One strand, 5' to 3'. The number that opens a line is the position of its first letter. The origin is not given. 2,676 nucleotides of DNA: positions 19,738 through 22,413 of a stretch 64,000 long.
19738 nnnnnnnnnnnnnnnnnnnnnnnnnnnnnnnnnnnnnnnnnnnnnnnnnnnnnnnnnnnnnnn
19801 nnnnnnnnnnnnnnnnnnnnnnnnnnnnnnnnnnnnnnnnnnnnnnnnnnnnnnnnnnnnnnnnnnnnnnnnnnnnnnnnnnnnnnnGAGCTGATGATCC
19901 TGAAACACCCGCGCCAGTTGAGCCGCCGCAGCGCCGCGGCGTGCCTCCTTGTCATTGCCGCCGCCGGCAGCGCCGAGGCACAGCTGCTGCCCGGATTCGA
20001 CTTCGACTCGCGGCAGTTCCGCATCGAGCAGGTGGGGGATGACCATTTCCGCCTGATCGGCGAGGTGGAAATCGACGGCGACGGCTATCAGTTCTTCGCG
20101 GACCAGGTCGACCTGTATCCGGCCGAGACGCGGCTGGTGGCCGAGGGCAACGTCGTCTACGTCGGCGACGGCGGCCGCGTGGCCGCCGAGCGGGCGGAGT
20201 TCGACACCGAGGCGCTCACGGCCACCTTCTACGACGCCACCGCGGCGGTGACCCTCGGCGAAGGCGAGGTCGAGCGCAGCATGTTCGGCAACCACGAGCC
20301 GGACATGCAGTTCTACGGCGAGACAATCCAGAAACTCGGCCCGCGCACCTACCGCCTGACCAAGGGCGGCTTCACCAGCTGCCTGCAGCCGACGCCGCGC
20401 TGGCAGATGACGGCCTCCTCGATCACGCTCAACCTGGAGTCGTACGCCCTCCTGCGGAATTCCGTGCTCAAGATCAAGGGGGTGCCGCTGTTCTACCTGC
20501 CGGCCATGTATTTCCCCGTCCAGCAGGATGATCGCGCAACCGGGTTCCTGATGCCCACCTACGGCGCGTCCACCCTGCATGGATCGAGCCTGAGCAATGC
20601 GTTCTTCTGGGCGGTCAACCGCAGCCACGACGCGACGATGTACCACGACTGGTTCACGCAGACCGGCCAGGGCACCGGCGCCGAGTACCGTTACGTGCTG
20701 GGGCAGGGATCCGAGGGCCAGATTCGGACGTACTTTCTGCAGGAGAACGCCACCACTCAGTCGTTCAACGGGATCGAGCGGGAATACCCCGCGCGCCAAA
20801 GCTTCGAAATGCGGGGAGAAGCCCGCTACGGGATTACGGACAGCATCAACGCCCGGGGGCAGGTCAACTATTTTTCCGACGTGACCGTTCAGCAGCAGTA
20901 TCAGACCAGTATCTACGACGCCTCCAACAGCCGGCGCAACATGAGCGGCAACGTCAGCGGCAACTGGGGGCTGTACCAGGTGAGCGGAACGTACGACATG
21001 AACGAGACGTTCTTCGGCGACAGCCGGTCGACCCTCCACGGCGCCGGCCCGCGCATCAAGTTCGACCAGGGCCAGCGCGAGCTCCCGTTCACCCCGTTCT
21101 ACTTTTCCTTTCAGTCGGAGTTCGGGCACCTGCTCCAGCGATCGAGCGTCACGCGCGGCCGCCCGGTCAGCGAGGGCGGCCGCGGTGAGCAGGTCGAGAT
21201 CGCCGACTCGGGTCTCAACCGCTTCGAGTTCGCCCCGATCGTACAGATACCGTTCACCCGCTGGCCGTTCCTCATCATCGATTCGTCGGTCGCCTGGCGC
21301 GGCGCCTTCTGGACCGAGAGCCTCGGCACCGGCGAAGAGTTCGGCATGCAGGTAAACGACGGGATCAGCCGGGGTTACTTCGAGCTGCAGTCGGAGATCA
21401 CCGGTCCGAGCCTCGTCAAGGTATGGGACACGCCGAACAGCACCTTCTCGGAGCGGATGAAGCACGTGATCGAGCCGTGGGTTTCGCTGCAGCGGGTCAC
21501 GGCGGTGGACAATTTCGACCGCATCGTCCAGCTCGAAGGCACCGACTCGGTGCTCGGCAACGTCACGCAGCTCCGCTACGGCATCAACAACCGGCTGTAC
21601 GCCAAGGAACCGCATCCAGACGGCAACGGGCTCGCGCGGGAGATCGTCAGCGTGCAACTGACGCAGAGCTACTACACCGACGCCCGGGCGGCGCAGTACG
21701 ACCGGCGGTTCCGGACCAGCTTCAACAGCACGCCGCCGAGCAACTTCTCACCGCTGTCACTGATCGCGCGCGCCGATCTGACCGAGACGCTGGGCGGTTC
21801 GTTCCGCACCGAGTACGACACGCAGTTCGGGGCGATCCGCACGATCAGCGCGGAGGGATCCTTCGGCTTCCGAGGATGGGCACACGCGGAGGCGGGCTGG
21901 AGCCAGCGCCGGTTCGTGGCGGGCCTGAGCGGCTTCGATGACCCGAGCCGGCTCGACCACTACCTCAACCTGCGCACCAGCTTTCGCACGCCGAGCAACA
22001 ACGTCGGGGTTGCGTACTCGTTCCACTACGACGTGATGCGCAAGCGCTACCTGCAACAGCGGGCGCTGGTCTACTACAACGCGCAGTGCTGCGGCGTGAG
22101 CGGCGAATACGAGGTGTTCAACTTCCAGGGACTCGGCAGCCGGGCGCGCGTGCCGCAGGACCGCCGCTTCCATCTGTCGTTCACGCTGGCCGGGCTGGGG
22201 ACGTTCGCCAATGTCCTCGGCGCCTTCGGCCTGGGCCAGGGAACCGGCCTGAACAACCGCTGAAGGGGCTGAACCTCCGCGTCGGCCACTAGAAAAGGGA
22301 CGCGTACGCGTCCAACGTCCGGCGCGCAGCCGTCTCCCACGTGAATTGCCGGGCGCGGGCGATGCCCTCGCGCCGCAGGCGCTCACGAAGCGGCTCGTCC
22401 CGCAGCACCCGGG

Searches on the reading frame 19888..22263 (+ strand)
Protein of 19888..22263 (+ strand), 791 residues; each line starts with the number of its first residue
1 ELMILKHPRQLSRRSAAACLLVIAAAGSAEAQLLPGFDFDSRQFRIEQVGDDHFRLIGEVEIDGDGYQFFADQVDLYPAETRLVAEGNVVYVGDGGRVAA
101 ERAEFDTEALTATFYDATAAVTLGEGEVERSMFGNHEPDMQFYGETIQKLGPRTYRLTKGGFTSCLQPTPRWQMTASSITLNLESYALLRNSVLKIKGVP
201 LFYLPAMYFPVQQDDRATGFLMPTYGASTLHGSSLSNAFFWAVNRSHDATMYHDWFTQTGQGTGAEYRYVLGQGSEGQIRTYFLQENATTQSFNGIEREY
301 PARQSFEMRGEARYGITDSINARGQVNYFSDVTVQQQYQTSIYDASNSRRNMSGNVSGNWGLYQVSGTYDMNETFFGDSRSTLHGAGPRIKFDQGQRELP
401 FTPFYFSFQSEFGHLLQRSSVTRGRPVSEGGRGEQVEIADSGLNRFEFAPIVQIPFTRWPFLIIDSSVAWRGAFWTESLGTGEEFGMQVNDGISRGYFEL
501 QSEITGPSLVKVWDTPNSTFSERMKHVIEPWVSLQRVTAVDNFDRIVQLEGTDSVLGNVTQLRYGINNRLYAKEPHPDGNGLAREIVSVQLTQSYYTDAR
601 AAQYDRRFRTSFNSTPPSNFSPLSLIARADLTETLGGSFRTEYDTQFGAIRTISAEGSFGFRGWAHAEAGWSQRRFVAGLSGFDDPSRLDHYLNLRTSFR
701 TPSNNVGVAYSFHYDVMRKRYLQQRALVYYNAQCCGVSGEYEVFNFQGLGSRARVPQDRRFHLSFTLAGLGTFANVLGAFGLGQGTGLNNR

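Call 15: search_protein_families(library=pfam, proteins=[window:19888-22263:+])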
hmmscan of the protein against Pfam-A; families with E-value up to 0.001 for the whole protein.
window:19888-22263:+ (791 aa): 1 family
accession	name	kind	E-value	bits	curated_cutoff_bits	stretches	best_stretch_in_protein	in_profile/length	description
PF19838.5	LptD_2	-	7.6e-11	41.8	22.5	1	191-362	5-172/464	LptD protein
